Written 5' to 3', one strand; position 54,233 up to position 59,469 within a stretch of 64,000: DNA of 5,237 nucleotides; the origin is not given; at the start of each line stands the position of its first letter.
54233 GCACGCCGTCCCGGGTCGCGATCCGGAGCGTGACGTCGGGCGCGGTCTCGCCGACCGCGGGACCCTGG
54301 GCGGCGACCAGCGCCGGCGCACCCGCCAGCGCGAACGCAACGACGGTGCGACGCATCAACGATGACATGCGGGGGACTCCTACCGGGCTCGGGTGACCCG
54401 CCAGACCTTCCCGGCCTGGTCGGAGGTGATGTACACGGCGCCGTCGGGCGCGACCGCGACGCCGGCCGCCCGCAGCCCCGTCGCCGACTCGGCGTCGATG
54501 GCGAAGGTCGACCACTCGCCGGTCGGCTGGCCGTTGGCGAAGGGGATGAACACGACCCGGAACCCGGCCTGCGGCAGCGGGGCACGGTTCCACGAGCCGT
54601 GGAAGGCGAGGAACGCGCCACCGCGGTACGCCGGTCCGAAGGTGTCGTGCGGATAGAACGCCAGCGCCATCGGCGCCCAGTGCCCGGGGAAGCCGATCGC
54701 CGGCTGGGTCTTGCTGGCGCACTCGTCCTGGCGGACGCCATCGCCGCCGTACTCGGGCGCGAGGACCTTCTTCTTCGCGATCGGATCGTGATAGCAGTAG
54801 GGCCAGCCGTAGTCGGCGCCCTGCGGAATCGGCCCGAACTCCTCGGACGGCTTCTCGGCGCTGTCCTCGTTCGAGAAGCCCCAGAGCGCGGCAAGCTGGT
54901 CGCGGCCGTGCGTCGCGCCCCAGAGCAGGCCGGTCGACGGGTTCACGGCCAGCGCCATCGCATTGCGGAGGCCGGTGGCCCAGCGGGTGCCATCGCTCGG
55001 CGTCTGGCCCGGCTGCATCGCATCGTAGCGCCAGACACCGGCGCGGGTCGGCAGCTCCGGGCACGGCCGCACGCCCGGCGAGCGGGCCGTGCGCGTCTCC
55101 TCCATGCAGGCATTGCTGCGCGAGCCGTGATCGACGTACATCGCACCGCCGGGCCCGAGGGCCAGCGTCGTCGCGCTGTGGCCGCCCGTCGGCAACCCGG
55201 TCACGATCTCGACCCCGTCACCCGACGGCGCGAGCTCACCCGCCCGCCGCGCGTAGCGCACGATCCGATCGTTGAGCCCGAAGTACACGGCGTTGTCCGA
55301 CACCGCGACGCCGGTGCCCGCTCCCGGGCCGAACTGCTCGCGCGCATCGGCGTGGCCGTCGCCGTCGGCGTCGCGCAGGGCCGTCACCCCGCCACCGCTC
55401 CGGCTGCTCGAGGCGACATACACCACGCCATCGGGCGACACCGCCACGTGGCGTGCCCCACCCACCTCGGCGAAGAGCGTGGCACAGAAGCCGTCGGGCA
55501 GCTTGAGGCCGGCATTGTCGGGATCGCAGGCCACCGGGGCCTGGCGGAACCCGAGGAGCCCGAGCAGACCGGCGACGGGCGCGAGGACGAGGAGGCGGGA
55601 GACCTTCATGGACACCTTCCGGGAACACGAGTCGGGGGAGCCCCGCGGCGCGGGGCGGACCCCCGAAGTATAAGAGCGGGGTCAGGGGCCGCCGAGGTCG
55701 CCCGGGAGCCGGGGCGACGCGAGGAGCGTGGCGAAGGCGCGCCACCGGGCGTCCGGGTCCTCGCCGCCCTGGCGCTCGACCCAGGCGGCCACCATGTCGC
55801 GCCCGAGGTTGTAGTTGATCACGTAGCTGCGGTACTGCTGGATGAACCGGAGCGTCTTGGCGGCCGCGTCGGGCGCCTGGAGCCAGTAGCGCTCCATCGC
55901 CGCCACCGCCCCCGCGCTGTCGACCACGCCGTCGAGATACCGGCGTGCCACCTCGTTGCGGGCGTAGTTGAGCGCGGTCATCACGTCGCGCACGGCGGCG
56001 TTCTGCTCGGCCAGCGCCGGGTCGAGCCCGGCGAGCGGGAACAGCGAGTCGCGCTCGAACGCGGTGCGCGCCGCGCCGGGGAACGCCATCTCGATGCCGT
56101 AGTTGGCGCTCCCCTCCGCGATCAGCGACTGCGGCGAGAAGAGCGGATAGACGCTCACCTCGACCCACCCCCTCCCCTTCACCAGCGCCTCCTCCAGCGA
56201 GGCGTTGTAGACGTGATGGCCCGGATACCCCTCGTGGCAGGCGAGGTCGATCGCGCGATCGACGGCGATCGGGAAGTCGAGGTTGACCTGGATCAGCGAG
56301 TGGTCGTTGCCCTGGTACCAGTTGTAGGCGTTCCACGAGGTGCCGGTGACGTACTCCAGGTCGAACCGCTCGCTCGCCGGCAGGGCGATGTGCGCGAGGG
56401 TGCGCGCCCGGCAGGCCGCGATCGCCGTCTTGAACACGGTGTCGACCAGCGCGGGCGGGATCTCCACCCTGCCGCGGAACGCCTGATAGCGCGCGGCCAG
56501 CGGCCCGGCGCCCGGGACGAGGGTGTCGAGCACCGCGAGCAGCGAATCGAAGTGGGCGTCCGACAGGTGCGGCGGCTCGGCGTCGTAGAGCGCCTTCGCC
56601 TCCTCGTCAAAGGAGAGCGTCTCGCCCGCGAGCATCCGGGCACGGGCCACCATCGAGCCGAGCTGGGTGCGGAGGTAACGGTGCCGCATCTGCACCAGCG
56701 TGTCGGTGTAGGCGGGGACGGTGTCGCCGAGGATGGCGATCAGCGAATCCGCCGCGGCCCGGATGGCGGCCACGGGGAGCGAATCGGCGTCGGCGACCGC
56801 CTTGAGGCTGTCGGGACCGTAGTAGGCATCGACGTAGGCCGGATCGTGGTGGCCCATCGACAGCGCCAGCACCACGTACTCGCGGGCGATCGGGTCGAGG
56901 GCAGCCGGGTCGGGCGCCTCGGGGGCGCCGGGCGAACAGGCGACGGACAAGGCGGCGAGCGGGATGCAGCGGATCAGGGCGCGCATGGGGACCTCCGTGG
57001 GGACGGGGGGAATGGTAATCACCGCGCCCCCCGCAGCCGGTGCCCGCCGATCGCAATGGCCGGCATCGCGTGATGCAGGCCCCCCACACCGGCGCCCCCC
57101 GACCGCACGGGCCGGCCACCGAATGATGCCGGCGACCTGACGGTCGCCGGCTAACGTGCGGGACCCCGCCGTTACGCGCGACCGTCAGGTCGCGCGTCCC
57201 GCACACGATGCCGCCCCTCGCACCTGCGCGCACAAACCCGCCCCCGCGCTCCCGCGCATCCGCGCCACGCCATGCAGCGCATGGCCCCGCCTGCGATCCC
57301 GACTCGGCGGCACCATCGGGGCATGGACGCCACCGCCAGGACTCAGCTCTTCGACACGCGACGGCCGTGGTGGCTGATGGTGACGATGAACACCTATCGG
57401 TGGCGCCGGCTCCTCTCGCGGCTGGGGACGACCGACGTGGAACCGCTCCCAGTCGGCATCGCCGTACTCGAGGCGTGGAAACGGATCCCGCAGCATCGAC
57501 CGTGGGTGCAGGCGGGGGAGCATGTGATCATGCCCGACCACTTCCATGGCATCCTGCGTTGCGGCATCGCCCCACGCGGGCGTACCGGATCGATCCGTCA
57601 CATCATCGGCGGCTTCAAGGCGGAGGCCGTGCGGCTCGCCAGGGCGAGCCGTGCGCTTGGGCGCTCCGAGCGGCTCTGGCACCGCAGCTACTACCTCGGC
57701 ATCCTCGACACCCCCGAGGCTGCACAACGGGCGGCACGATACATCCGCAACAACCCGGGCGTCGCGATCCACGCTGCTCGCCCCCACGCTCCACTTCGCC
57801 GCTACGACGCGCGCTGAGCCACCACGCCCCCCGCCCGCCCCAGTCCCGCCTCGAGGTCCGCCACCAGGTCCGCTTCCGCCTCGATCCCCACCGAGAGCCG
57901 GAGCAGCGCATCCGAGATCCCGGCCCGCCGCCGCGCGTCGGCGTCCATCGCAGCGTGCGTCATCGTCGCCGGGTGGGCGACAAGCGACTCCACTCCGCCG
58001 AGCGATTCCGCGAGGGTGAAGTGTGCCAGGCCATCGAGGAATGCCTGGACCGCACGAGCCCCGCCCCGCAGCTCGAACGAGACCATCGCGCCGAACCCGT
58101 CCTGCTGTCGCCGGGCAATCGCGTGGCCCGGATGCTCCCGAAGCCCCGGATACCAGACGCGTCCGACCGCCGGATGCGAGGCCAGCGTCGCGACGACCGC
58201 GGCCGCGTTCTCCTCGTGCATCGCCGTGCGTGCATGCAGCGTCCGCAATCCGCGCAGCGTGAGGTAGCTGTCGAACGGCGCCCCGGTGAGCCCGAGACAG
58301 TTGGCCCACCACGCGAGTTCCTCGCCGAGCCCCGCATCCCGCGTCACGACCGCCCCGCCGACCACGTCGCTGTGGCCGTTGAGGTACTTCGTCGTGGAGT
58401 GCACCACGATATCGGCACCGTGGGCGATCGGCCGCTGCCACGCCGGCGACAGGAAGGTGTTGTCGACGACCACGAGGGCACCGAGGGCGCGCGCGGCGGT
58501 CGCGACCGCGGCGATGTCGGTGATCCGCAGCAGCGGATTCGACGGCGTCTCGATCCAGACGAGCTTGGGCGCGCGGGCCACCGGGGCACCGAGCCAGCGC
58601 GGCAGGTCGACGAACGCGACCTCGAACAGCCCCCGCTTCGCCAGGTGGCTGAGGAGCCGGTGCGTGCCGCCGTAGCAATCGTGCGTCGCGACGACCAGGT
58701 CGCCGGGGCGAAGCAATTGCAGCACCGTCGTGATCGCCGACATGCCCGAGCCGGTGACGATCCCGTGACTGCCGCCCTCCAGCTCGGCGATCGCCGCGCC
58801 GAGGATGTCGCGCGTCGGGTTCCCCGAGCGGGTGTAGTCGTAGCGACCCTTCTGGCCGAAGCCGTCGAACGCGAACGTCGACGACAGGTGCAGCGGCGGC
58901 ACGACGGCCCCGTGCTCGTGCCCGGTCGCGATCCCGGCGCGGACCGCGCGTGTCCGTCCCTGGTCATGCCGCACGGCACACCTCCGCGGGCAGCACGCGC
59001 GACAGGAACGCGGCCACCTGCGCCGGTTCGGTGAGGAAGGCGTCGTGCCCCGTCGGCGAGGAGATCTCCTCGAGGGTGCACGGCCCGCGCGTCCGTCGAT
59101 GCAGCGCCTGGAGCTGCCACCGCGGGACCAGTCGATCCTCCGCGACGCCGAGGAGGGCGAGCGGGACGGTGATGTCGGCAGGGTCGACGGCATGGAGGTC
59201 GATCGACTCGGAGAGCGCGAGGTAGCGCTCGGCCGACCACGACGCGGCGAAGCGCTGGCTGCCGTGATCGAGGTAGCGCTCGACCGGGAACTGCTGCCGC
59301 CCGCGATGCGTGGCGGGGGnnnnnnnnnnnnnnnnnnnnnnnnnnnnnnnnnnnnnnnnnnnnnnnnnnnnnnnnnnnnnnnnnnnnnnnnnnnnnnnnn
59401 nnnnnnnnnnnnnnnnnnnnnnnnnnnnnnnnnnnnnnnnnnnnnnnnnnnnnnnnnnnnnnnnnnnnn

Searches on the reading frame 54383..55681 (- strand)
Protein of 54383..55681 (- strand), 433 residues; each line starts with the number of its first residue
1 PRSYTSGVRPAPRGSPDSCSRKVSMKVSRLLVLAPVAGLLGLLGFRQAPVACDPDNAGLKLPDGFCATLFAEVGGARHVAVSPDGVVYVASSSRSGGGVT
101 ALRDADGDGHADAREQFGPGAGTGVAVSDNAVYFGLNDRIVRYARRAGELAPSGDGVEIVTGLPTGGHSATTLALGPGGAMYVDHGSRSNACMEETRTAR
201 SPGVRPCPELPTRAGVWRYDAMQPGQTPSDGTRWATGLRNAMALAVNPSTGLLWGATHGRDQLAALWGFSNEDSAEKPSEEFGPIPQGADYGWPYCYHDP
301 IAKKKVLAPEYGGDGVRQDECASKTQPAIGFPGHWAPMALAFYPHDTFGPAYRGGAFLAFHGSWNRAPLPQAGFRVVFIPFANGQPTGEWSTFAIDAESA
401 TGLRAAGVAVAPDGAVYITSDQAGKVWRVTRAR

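Call 89: search_protein_families(library=pfam, proteins=[window:54383-55681:-], max_evalue=0.00001)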
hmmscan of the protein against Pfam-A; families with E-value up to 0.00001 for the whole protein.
window:54383-55681:- (433 aa): 1 family
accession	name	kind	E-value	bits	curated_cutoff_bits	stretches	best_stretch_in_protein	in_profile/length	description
PF07995.17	GSDH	-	5.8e-13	49.3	25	1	165-427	111-331/332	Glucose / Sorbosone dehydrogenase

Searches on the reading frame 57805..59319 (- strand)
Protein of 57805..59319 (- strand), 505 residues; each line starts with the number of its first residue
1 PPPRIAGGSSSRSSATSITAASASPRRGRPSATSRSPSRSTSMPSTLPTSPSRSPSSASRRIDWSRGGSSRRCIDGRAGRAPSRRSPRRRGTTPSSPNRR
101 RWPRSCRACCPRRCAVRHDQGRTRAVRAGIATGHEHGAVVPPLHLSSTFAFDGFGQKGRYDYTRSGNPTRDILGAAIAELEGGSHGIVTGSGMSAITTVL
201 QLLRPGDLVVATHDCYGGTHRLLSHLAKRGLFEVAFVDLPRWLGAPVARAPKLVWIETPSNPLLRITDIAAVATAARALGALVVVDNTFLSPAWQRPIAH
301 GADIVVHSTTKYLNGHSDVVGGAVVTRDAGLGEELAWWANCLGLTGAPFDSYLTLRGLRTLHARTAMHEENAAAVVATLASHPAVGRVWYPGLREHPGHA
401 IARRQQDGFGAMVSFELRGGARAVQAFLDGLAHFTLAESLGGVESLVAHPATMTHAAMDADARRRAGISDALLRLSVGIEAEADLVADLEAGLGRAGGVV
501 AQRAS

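Call 89: search_protein_families(library=pfam, proteins=[window:57805-59319:-], max_evalue=0.00001)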
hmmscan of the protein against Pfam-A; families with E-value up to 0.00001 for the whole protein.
window:57805-59319:- (505 aa): 1 family
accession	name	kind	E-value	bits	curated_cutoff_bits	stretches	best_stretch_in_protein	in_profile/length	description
PF01053.26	Cys_Met_Meta_PP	-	4.1e-133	444.1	27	1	123-493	2-380/381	Cys/Met metabolism PLP-dependent enzyme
